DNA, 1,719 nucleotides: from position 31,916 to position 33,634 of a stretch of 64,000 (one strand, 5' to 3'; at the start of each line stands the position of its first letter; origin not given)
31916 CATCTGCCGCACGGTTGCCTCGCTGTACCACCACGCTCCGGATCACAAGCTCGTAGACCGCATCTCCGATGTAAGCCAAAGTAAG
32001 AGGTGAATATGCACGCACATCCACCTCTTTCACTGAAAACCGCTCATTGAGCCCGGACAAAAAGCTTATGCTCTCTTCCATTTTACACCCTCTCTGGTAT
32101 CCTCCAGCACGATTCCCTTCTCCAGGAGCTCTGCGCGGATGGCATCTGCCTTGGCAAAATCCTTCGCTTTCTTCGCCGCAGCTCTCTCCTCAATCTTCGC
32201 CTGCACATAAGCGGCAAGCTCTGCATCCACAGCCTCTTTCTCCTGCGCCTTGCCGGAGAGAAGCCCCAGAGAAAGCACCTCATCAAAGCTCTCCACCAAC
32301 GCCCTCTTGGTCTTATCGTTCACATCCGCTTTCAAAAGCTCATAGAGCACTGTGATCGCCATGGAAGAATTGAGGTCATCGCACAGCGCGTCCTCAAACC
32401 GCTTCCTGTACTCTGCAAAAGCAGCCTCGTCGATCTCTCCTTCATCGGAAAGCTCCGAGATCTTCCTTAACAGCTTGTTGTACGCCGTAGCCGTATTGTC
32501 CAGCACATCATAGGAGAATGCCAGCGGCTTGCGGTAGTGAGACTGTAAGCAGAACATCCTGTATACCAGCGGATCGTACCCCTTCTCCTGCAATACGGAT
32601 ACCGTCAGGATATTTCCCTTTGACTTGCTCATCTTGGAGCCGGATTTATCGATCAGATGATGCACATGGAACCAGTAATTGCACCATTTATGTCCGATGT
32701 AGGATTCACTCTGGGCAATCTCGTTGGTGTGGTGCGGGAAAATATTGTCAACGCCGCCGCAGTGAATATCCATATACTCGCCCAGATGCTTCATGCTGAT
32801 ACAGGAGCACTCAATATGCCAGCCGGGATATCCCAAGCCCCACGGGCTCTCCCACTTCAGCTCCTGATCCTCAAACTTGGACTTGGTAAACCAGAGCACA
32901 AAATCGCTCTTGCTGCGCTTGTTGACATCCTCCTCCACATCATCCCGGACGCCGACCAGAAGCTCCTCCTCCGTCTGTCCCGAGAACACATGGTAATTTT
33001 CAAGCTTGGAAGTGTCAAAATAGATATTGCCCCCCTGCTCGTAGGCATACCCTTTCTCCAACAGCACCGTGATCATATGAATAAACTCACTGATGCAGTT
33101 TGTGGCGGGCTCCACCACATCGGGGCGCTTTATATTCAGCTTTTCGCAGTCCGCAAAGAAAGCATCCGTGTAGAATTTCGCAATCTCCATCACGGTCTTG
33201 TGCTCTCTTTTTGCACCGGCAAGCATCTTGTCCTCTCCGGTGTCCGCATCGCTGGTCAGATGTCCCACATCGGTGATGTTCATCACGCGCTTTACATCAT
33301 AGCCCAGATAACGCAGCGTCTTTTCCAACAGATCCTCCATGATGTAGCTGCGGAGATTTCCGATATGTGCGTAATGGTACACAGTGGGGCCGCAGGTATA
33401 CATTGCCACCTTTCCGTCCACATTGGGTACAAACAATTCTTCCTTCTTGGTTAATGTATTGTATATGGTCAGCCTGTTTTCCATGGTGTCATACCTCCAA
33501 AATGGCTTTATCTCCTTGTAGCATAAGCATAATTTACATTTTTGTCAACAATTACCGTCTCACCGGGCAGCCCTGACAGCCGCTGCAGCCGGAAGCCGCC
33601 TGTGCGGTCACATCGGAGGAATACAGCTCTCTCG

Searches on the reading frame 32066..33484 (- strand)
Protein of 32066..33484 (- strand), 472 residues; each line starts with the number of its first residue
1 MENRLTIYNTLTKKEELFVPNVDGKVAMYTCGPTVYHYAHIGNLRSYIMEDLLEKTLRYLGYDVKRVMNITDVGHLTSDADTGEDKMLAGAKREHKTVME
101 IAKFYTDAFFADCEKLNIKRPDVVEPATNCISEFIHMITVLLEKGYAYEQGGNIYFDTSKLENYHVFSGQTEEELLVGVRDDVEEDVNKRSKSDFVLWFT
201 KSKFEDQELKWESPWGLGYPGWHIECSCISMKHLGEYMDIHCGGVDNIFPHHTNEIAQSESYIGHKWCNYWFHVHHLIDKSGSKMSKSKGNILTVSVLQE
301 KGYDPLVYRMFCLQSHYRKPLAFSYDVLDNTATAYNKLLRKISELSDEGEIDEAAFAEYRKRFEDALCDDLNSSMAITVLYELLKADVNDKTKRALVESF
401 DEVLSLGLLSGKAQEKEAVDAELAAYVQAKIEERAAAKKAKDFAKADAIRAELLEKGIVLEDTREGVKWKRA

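Call 35: list_cluster_members(proteins=[window:32066-33484:-, window:27606-28532:-])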
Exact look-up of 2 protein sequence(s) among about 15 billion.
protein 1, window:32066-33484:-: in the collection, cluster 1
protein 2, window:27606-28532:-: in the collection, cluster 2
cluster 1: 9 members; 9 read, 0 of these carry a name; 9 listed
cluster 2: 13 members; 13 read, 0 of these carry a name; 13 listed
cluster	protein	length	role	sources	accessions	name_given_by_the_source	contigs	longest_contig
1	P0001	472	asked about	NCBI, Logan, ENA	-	-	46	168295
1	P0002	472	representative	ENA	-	-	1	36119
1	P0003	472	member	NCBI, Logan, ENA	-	-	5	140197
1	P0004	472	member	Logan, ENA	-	-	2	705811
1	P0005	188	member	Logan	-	-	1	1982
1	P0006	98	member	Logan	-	-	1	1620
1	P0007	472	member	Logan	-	-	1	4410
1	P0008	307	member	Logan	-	-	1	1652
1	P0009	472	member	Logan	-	-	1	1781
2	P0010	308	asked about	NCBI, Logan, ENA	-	-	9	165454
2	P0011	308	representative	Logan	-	-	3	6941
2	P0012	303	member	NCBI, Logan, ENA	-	-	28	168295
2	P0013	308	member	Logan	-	-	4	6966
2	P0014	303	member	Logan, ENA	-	-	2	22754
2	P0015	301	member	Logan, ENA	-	-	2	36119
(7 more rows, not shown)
